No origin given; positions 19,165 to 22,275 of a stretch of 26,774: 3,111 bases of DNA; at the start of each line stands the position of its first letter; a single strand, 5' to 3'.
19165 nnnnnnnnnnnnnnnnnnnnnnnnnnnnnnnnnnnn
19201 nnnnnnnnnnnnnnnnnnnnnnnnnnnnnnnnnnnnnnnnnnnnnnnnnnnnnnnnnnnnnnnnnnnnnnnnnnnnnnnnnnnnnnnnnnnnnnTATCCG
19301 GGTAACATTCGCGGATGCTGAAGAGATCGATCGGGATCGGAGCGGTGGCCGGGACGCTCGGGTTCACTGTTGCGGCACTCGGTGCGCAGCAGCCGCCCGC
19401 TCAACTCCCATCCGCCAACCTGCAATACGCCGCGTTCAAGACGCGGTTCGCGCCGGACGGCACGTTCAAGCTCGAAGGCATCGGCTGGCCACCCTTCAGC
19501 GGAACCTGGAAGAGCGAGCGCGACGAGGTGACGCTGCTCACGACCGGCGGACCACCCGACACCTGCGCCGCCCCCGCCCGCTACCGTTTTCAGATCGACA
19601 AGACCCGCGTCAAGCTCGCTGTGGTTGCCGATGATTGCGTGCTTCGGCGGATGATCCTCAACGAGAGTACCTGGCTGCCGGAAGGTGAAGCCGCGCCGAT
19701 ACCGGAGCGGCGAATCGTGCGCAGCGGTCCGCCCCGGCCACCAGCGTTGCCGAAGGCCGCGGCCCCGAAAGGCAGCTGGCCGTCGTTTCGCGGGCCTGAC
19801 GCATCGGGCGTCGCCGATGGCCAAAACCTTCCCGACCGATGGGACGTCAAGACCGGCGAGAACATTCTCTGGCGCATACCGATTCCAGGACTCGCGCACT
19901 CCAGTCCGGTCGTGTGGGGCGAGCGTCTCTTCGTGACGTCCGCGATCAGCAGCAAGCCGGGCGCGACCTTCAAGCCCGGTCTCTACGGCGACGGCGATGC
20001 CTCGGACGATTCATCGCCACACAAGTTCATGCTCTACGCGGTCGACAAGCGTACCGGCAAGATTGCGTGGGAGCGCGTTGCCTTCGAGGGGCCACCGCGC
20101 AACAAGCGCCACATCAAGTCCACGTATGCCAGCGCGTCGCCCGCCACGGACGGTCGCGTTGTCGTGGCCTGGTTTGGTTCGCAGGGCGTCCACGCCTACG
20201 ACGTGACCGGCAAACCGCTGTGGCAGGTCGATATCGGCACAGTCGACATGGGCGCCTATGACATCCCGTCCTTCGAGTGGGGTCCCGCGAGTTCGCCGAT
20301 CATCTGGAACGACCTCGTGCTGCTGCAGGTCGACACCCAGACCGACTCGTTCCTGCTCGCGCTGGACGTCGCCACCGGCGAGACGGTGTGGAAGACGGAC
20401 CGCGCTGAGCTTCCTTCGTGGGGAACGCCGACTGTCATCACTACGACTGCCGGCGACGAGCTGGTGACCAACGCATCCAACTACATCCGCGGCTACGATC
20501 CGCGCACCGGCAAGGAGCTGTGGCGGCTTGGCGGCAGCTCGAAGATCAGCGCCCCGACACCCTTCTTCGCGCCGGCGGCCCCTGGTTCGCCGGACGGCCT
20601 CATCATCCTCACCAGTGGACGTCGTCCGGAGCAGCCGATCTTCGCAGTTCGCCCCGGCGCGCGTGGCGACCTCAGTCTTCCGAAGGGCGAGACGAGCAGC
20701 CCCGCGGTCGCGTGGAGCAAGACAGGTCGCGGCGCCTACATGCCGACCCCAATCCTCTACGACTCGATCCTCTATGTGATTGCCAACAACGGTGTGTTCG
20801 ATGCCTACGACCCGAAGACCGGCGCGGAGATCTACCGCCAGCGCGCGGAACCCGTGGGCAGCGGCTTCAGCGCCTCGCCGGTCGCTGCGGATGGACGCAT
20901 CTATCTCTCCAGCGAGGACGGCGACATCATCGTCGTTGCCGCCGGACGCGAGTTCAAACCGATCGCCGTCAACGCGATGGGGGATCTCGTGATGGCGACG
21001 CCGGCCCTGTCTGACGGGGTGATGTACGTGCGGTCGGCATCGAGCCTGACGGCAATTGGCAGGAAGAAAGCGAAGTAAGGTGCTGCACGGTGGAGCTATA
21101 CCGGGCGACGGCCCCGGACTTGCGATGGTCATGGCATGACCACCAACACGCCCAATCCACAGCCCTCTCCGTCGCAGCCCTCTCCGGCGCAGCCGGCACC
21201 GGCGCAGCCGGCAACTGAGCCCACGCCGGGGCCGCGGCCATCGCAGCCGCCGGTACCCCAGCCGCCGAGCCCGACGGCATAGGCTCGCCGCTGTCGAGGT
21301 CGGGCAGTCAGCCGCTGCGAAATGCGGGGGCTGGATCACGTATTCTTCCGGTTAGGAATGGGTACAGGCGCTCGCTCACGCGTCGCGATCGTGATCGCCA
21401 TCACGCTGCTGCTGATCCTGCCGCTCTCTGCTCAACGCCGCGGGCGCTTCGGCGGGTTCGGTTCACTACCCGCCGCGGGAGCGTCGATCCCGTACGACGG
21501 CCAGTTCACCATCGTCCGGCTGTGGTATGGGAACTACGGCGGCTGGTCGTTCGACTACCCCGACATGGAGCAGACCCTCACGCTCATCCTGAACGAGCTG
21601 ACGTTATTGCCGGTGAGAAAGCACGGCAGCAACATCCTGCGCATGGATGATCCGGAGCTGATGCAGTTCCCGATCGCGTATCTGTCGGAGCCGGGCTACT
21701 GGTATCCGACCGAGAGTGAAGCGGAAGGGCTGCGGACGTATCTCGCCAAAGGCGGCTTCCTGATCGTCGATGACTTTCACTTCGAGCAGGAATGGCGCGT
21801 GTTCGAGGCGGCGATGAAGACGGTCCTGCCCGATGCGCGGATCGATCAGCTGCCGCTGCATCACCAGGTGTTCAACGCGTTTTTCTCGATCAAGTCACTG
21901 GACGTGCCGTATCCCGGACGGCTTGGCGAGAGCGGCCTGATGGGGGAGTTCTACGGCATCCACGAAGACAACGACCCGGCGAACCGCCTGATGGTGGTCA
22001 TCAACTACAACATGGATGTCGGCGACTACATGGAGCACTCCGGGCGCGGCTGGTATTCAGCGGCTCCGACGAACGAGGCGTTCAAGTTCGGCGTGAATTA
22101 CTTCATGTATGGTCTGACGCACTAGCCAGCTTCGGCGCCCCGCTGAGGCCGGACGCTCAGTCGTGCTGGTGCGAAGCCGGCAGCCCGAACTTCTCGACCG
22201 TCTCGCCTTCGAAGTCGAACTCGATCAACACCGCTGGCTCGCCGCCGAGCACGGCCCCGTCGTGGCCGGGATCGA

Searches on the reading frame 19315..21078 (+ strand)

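Call 10: search_protein_families(library=pfam, proteins=[window:19315-21078:+], max_evalue=0.001)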
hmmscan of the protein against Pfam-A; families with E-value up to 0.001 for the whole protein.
window:19315-21078:+ (587 aa): 3 families
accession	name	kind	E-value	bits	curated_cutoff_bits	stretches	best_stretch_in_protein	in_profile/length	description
PF13360.13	PQQ_2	-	4.3e-25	89.2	27.6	3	240-405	5-144/233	Outer membrane protein assembly factor BamB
PF01011.28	PQQ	-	3.6e-12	46.2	26.7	0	294-371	501-581/595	Glucose/ethanol/alcohol dehydrogenase, beta-propeller domain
PF13570.13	Beta-prop_ACSF4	-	3.9e-08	33.5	133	1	239-538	72-324/329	Beta-alanine-activating enzyme, beta-propeller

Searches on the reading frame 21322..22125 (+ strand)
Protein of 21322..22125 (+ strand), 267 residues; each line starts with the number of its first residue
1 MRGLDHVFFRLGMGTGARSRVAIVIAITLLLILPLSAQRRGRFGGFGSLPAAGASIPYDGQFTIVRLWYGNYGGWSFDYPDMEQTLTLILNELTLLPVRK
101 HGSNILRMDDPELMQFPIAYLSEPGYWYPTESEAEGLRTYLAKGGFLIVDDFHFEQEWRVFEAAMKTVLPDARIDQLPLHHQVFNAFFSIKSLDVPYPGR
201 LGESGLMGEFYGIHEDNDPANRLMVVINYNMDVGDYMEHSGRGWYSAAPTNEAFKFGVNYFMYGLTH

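Call 65: search_protein_families(library=pfam, proteins=[window:21322-22125:+], max_evalue=0.001)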
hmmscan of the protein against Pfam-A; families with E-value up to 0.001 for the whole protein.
window:21322-22125:+ (267 aa): 1 family
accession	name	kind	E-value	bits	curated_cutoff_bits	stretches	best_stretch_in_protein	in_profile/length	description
PF13709.12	DUF4159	-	5.7e-44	150.5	25.9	1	64-265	2-202/202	Domain of unknown function (DUF4159)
